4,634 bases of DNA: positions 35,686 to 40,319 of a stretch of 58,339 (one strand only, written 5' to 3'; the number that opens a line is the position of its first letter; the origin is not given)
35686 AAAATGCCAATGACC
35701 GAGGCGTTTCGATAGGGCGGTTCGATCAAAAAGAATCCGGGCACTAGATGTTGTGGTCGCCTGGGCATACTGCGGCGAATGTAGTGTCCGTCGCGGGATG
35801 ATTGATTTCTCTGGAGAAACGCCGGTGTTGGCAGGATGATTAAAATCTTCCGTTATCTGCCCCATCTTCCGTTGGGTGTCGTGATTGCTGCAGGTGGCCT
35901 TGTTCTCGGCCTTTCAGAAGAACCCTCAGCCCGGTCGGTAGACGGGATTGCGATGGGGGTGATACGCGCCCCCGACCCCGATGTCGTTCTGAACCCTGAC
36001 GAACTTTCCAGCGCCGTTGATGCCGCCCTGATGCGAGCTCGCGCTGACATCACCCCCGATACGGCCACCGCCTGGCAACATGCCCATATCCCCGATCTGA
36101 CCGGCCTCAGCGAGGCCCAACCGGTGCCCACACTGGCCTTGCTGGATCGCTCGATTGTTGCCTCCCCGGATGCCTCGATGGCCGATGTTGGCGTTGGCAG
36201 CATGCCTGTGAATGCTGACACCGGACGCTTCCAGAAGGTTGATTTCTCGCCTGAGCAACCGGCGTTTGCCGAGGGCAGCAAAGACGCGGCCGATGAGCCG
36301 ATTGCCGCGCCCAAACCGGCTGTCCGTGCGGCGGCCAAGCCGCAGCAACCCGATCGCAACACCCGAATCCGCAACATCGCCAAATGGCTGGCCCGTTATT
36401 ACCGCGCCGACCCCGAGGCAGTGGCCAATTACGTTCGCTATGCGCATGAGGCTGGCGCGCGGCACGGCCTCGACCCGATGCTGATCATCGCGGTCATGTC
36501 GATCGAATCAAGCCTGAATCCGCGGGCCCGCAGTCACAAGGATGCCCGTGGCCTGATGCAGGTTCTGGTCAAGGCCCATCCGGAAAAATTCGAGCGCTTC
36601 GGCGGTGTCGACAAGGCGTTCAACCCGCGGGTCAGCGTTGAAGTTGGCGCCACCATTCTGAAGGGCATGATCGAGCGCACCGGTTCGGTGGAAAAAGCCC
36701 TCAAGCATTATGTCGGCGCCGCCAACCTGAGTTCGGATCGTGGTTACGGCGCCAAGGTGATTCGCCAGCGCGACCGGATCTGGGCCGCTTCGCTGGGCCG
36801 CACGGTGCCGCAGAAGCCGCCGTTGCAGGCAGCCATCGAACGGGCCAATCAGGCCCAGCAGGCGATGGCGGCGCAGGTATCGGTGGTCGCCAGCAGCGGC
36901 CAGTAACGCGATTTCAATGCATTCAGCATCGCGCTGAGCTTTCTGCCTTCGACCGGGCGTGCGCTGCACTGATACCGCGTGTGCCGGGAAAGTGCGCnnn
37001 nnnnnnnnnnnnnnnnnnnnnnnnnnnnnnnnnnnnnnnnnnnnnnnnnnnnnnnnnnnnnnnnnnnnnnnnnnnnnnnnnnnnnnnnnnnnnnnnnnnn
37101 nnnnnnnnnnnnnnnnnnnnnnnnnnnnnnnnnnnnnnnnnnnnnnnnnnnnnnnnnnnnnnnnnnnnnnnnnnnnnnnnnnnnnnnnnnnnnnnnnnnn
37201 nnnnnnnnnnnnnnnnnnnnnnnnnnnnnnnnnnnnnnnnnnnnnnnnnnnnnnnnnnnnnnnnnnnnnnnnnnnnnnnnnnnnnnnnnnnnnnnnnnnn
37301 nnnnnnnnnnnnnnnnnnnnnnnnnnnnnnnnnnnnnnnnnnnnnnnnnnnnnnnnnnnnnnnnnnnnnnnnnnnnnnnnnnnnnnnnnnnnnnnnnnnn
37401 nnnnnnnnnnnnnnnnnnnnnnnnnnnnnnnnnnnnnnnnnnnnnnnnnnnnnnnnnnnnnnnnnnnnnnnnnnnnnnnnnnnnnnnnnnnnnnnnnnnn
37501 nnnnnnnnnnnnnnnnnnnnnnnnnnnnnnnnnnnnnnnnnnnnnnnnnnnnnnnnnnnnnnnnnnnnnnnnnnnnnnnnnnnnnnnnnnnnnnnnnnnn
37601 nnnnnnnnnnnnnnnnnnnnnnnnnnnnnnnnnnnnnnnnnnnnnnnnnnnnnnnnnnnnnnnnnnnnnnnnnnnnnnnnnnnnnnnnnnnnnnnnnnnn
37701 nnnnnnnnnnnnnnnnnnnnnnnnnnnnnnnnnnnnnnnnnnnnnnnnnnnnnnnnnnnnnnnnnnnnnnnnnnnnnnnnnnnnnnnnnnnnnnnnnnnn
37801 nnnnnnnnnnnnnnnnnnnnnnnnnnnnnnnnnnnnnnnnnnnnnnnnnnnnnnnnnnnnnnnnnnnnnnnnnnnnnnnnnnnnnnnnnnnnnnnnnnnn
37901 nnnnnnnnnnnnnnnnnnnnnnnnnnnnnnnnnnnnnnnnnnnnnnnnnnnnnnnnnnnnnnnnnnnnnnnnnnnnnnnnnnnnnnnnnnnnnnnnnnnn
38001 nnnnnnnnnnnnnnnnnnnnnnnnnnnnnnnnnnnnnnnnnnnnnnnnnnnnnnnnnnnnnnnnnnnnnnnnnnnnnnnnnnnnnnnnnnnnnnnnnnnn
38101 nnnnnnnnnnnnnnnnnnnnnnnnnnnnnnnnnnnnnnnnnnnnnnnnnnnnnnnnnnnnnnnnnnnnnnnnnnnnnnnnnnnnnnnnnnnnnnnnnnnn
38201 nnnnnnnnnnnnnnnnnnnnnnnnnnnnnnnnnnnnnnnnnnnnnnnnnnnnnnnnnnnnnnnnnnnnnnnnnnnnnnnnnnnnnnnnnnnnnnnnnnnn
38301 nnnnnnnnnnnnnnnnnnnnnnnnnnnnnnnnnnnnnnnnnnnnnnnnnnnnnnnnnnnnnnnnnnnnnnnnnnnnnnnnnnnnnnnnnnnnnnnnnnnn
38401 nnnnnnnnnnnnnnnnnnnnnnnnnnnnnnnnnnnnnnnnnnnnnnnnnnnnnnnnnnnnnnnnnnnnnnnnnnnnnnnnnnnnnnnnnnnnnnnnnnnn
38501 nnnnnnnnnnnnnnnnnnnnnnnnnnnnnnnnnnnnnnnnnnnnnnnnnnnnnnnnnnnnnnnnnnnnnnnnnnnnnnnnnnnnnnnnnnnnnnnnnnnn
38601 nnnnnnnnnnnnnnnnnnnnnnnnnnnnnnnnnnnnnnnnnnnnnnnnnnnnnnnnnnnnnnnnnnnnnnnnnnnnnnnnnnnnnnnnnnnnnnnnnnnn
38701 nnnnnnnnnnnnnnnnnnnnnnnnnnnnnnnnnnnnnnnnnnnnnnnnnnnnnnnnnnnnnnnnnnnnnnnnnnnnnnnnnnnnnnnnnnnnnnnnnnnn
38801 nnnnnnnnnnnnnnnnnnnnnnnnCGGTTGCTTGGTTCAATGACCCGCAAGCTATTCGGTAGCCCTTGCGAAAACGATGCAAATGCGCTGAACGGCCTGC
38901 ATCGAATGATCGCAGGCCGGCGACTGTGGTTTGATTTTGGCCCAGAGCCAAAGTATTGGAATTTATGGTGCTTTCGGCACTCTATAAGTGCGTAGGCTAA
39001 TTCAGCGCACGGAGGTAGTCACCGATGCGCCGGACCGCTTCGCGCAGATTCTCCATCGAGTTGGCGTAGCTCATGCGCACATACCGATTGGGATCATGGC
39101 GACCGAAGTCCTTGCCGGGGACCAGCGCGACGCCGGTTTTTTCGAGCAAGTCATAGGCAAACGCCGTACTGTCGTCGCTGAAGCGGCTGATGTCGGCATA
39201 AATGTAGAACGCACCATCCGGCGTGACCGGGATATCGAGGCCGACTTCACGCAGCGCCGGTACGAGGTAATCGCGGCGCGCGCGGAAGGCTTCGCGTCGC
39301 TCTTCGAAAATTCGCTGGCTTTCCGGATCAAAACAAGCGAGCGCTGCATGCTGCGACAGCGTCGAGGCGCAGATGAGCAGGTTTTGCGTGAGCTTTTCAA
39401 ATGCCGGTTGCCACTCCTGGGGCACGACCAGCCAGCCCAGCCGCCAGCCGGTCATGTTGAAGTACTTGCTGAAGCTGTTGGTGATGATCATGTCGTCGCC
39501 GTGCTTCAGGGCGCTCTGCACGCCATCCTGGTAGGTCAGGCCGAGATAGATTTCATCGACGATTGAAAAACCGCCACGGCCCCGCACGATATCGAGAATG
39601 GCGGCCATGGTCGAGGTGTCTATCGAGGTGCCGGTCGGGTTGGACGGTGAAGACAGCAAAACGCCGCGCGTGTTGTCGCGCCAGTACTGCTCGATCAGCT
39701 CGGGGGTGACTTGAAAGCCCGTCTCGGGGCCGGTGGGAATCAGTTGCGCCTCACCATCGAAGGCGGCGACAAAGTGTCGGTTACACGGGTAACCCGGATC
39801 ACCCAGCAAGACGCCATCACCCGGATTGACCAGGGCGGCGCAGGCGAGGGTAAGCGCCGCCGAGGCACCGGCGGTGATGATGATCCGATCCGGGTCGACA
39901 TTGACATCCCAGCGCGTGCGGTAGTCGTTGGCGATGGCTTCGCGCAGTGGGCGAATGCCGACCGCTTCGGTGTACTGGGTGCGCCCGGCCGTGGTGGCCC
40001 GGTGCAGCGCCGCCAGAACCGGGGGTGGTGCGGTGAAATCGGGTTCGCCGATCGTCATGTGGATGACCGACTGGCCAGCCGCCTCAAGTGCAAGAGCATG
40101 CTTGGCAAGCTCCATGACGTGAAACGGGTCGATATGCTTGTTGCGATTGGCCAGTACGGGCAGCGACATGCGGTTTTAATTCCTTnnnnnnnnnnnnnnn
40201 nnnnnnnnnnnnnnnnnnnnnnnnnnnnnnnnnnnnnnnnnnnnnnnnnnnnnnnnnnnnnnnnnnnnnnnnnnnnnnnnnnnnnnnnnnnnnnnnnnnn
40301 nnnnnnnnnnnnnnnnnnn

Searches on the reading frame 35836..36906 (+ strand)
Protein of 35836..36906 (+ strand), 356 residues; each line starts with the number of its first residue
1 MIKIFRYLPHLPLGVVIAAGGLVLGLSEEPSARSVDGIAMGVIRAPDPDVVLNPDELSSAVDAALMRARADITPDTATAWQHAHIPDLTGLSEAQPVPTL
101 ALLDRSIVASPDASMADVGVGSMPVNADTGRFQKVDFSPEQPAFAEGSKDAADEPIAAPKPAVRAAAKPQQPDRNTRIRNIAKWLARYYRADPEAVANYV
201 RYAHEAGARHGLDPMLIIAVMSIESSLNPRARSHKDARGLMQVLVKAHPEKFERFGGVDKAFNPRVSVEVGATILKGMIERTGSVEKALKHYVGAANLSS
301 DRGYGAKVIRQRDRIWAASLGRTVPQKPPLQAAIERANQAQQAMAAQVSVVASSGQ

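Call 57: search_protein_families(library=pfam, proteins=[window:35836-36906:+], max_evalue=0.00001)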
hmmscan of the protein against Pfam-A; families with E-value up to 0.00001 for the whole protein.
window:35836-36906:+ (356 aa): 1 family
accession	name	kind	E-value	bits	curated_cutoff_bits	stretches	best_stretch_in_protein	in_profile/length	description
PF01464.25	SLT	-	3.9e-16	59.1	21.3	1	202-292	2-94/117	Transglycosylase SLT domain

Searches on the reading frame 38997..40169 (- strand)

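Call 57: search_protein_families(library=pfam, proteins=[window:38997-40169:-], max_evalue=0.00001)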
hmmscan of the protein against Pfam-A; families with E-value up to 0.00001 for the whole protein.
window:38997-40169:- (390 aa): 2 families
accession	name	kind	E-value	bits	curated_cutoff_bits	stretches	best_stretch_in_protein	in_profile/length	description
PF00155.27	Aminotran_1_2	-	3.4e-57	194.7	19.7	1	35-382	3-361/361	Aminotransferase class I and II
PF01053.26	Cys_Met_Meta_PP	-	4.7e-08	32.4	27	1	97-249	71-212/381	Cys/Met metabolism PLP-dependent enzyme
